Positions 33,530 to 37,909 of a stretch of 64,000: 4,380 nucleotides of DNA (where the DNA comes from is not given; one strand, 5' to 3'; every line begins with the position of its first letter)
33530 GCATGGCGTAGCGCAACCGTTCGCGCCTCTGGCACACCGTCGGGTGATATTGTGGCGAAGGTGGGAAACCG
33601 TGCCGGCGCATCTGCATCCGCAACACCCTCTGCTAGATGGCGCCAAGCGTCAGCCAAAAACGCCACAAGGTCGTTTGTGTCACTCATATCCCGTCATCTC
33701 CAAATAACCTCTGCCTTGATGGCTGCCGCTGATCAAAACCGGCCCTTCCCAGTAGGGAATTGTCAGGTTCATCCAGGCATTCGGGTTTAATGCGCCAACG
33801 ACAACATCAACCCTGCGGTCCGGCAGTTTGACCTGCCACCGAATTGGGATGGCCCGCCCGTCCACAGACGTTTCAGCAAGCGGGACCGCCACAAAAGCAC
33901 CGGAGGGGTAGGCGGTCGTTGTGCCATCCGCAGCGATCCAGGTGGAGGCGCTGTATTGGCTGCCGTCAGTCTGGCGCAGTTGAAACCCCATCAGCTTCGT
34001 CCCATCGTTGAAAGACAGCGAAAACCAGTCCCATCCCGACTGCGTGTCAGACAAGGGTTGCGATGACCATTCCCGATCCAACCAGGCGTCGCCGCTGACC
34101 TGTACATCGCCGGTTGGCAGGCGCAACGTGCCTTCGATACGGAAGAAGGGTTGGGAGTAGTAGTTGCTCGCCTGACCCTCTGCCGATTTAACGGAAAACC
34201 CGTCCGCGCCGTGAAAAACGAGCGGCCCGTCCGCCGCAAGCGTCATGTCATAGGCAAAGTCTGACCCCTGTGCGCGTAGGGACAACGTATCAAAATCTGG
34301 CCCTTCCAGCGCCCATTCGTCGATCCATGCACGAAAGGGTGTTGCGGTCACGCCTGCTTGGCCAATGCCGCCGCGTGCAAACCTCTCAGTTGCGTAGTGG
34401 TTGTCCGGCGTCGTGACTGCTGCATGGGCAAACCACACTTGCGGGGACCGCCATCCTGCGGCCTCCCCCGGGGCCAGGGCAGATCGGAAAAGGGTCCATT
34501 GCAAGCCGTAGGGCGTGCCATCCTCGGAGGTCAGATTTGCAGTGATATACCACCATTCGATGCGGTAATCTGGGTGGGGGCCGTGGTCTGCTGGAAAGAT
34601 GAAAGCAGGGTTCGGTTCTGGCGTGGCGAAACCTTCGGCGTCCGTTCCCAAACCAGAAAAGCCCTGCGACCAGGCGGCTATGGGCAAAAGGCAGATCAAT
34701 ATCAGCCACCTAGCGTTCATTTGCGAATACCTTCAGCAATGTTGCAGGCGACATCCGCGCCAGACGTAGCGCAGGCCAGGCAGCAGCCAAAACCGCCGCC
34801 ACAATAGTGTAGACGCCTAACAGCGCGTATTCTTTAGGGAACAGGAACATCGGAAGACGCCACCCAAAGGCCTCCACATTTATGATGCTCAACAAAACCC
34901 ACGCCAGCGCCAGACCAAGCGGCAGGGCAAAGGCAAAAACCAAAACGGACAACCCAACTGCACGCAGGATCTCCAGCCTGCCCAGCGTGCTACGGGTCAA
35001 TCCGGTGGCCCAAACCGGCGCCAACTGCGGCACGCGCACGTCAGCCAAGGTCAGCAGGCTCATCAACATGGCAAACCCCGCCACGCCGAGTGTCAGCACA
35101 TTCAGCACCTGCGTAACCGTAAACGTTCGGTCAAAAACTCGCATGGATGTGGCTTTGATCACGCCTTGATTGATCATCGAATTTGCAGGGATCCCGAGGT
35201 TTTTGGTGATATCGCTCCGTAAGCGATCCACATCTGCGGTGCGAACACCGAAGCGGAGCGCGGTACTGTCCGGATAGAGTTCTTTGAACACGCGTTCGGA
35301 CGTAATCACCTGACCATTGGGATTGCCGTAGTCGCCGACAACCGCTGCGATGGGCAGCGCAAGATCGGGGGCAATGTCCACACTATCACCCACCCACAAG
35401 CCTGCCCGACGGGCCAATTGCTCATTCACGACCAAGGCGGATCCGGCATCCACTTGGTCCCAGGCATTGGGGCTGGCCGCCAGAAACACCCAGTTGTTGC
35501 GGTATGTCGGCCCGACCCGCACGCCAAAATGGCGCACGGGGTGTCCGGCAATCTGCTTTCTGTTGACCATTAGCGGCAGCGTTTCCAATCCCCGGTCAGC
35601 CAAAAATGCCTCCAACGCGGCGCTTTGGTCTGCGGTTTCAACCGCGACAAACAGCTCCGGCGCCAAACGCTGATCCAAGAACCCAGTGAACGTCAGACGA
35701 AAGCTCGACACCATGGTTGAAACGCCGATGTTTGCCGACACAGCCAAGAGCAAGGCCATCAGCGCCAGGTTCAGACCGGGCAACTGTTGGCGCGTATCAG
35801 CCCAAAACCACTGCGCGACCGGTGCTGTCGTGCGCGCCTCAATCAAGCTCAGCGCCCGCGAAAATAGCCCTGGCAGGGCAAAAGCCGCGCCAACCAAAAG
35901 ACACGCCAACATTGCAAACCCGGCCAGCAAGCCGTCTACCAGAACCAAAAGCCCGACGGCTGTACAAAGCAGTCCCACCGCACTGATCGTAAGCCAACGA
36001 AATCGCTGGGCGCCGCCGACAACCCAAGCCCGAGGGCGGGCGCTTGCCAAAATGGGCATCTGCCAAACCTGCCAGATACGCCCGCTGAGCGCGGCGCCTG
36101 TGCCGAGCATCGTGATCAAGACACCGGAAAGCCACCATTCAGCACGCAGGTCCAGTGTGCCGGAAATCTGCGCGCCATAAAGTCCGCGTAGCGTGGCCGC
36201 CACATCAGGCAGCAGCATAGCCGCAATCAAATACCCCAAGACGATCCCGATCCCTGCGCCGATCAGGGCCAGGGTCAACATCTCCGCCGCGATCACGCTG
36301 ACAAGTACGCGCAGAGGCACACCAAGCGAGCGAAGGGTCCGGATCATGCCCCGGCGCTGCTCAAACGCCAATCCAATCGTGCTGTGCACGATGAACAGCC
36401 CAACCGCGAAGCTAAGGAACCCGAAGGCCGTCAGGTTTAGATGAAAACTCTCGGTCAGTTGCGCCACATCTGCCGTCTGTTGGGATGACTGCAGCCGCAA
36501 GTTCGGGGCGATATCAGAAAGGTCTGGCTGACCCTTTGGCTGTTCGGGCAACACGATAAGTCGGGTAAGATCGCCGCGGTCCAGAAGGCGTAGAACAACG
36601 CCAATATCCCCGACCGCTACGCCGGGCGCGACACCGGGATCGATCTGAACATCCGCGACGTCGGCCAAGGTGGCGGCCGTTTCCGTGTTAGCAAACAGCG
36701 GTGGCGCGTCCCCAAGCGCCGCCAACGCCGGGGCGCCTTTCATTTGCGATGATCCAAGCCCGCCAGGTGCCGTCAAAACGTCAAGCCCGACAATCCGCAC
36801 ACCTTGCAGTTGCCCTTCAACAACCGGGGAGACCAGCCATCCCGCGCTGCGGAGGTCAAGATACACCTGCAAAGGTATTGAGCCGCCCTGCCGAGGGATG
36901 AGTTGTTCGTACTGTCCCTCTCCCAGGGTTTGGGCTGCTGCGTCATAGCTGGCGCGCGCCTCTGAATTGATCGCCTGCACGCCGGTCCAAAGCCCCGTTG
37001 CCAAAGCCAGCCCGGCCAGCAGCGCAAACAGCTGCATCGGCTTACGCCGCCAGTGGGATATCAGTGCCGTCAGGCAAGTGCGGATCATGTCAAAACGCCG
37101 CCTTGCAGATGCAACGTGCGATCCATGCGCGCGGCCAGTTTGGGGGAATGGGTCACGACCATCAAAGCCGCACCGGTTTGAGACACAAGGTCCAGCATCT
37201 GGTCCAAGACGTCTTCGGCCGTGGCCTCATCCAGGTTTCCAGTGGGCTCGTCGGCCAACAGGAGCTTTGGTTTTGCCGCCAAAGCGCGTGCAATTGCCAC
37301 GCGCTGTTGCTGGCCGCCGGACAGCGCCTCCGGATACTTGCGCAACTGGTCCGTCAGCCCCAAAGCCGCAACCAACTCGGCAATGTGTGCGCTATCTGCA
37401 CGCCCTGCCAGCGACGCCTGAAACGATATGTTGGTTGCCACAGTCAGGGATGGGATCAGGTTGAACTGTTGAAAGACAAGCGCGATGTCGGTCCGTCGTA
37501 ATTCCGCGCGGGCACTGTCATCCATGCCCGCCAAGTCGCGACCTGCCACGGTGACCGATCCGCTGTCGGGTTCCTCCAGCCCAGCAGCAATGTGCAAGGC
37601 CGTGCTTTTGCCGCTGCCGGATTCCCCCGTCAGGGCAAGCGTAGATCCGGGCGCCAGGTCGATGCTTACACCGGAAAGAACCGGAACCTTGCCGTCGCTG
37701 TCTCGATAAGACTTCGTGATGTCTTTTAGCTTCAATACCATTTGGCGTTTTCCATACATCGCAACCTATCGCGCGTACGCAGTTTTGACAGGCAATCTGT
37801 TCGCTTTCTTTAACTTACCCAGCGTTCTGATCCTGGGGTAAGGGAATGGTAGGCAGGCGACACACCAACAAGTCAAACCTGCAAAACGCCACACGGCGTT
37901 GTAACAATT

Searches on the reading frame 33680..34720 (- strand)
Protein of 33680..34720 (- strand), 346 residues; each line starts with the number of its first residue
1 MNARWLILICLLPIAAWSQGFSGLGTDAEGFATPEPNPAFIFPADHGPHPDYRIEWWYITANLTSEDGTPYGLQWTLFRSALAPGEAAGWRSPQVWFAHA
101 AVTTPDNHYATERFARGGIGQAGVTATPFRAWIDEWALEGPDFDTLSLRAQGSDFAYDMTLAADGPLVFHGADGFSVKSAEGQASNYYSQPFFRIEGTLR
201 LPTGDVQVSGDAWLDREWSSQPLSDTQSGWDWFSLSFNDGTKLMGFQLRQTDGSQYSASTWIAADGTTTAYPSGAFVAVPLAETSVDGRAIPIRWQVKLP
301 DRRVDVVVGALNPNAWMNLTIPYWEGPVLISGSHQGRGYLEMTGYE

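Call 44: search_protein_families(library=pfam, proteins=[window:33680-34720:-], max_evalue=0.0001)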
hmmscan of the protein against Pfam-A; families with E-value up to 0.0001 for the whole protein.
window:33680-34720:- (346 aa): 2 families
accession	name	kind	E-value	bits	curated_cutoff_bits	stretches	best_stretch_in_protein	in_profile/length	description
PF07143.17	CrtC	-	3.8e-60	203.8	22.5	1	54-220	1-168/168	CrtC N-terminal lipocalin domain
PF17186.10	Lipocalin_9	-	3.2e-39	134.5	26.2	1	223-345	1-131/131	Lipocalin-like domain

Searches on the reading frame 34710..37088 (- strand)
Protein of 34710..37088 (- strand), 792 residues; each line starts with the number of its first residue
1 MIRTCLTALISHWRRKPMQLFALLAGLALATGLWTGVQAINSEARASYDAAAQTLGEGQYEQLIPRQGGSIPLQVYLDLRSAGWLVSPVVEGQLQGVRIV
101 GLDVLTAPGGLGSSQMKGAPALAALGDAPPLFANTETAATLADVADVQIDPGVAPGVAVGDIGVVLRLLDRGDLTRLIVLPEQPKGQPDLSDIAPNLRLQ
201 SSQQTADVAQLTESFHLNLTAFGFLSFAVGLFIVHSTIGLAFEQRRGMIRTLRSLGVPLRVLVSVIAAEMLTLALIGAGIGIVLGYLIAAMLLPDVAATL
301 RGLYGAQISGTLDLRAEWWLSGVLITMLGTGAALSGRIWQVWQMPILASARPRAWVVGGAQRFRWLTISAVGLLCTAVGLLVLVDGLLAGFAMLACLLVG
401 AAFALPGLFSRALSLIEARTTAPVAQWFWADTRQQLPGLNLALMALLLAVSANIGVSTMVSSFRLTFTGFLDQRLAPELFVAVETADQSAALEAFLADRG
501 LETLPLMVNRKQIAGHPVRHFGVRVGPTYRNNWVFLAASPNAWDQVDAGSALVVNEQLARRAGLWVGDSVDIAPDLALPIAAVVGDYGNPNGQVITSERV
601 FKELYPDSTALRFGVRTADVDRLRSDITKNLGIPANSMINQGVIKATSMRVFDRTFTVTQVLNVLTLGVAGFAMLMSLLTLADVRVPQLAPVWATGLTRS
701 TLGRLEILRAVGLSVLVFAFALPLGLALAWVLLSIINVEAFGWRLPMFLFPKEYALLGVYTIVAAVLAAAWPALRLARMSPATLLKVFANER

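Call 31: search_protein_families(library=pfam, proteins=[window:34710-37088:-], max_evalue=0.00001)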
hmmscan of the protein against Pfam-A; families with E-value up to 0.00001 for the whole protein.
window:34710-37088:- (792 aa): 1 family
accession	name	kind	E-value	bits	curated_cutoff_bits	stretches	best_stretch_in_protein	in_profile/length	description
PF02687.27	FtsX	-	2.7e-13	50.5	25.5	2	221-338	2-109/120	FtsX-like permease C-terminal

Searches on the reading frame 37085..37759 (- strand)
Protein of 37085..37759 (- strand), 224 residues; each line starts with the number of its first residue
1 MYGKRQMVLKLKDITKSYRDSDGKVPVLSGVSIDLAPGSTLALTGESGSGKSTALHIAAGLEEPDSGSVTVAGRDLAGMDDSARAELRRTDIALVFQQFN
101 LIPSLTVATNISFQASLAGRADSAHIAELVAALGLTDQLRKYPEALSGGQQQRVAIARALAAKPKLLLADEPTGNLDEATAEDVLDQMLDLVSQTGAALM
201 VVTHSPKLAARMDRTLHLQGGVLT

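Call 31: search_protein_families(library=pfam, proteins=[window:37085-37759:-], max_evalue=0.00001)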
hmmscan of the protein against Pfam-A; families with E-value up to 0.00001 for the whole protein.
window:37085-37759:- (224 aa): 1 family
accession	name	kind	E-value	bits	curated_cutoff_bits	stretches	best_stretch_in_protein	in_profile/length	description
PF00005.33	ABC_tran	-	3.1e-35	122.2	25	1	28-173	1-136/137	ABC transporter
